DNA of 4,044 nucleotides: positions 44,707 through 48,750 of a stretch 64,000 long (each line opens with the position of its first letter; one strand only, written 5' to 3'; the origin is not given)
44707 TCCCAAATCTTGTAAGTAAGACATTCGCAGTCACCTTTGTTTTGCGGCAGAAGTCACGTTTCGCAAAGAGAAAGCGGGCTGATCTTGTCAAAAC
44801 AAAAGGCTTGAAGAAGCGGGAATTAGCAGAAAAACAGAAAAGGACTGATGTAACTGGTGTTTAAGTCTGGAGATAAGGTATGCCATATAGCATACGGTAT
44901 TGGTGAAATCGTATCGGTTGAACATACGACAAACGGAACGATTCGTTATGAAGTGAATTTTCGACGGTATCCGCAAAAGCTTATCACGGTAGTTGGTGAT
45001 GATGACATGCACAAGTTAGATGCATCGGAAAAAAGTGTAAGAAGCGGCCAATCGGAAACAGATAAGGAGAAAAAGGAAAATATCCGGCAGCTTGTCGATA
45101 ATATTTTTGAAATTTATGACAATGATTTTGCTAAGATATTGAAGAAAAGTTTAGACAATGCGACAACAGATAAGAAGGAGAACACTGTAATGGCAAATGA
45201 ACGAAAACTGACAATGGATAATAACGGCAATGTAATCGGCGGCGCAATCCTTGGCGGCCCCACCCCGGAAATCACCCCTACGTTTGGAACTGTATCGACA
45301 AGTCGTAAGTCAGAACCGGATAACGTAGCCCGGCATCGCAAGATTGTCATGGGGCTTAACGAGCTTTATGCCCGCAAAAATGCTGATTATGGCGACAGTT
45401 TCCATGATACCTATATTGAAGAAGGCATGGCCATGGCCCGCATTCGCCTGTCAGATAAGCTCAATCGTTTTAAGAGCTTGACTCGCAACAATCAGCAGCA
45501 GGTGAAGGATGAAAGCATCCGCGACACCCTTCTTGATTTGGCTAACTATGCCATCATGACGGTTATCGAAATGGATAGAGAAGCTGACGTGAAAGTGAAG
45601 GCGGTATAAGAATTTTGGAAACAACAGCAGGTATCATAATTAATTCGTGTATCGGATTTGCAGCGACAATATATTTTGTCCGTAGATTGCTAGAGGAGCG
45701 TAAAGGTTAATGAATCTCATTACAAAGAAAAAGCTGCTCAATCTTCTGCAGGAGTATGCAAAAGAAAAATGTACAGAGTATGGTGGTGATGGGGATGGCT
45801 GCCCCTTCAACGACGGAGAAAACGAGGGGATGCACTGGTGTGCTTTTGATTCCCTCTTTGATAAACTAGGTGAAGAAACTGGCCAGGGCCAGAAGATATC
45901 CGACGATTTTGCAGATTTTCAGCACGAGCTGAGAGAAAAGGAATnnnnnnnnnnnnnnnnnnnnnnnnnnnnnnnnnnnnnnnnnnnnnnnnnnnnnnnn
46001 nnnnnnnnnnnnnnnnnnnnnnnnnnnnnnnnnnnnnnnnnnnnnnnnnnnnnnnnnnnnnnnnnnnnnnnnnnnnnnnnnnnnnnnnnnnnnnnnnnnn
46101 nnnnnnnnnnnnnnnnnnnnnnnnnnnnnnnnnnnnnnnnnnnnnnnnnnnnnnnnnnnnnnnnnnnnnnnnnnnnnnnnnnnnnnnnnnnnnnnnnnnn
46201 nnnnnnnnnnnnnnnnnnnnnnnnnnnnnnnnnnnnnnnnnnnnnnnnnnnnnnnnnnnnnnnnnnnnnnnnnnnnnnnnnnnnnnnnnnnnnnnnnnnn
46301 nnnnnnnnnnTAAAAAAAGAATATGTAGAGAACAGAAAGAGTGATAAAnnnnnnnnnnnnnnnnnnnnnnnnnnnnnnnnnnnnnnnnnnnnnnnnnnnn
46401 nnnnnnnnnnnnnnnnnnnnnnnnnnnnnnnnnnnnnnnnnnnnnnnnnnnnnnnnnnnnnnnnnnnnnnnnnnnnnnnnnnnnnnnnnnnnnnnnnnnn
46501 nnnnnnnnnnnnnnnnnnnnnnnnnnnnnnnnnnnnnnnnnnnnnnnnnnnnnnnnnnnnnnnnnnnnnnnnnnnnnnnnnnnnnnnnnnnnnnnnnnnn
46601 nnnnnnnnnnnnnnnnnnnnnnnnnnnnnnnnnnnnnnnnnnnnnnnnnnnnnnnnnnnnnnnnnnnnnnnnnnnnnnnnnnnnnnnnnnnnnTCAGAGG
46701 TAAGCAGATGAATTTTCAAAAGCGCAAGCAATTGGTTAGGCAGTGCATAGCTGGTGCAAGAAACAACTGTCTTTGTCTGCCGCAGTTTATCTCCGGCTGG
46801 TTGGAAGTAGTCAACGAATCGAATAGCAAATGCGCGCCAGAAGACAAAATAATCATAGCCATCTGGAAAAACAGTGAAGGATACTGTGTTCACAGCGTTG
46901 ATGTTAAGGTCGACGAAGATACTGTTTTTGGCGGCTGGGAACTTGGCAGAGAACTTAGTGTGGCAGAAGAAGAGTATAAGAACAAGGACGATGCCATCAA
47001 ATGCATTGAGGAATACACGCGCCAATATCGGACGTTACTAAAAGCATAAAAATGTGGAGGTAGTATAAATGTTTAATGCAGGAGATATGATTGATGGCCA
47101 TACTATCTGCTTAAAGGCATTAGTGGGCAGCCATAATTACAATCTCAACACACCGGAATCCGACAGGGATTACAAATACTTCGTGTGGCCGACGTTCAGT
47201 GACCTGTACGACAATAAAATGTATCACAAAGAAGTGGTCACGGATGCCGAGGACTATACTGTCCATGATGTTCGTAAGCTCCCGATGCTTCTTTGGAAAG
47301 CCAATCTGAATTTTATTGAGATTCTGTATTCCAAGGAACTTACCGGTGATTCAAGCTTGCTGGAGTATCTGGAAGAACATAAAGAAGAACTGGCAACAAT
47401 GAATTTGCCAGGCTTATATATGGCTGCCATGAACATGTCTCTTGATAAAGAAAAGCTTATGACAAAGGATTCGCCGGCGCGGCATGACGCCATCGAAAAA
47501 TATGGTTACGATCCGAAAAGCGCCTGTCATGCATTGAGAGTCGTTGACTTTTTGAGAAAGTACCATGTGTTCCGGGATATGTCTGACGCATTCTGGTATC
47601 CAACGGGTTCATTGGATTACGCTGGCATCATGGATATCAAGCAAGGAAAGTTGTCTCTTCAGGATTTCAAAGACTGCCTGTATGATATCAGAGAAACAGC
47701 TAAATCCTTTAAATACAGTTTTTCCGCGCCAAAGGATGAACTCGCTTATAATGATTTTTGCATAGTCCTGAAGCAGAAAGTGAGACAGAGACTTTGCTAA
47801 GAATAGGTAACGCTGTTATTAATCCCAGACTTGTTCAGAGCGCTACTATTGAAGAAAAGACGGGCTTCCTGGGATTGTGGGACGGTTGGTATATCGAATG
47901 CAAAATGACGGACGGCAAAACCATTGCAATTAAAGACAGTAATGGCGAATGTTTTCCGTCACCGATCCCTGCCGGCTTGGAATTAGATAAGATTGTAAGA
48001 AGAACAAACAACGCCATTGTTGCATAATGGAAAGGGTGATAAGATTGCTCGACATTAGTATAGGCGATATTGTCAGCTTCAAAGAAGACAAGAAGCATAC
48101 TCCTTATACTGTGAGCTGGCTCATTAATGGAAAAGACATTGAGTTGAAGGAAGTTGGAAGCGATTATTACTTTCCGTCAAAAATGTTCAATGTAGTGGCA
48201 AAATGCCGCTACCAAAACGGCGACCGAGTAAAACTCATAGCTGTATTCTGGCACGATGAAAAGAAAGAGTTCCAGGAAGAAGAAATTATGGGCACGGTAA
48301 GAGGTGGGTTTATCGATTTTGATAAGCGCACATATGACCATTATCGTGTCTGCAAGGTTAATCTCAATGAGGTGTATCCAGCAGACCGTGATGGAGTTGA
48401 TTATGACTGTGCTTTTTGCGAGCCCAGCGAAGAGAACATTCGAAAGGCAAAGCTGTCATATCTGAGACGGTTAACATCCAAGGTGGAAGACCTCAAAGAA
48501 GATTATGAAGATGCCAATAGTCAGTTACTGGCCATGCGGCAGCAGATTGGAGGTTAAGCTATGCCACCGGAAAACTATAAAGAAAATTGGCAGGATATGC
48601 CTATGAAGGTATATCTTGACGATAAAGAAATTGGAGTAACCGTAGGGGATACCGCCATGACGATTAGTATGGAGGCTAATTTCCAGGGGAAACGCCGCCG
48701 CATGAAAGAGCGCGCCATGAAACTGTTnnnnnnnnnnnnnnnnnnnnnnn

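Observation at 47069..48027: Pol-beta nucleotidyltransferase with an embedded-start small paralog family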

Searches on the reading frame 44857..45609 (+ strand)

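Call 34: search_protein_families(library=pfam, proteins=[window:44857-45609:+], max_evalue=0.001)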
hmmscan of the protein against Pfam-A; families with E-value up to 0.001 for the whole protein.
window:44857-45609:+ (250 aa): 2 families
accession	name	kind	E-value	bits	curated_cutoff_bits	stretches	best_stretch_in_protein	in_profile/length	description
PF07659.16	DUF1599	-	6.8e-13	49.2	25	1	174-239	1-61/61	Nucleotide modification associated domain 1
PF02559.22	CarD_TRCF_RID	-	0.00033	21.1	23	1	2-30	1-30/57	CarD-like/TRCF RID domain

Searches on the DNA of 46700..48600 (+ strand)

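Call 9: search_dna_similar(query=window:46700-48600:+, collection=phages, mode=distant, max_rows=15)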
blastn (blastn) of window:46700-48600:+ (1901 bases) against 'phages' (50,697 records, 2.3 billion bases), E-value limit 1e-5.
No match.

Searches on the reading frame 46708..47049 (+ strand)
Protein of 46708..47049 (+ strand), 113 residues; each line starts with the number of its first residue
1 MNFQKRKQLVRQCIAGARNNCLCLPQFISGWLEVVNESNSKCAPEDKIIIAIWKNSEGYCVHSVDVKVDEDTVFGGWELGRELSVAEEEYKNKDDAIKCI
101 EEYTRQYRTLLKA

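Call 5: search_protein_families(library=pfam, proteins=[window:46708-47049:+], max_evalue=0.1)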
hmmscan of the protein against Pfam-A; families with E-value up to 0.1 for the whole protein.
window:46708-47049:+ (113 aa): 2 families
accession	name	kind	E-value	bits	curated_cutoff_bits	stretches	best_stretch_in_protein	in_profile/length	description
PF07765.17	KIP1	-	0.0066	17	33.9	1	86-111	45-70/74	KIP1-like protein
PF23834.1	DUF7204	-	0.037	14.9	27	1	88-109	17-38/50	Domain of unknown function (DUF7204)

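Call 6: search_protein_families(library=phrogs, proteins=[window:46708-47049:+], max_evalue=0.1)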
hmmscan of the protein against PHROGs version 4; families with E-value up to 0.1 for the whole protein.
window:46708-47049:+ (113 aa): 1 family
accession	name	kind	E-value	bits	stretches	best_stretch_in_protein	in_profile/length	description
phrog_1489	-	unknown function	0.022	16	1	88-109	17-39/51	-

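Call 74: search_protein_families(library=padloc, proteins=[window:46708-47049:+], max_evalue=0.01)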
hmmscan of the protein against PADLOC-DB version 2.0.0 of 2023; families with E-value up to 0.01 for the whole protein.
window:46708-47049:+ (113 aa): 0 families

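Call 75: search_protein_families(library=ncbifam, proteins=[window:46708-47049:+], max_evalue=0.01)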
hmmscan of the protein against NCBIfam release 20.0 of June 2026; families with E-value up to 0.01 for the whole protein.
window:46708-47049:+ (113 aa): 0 families
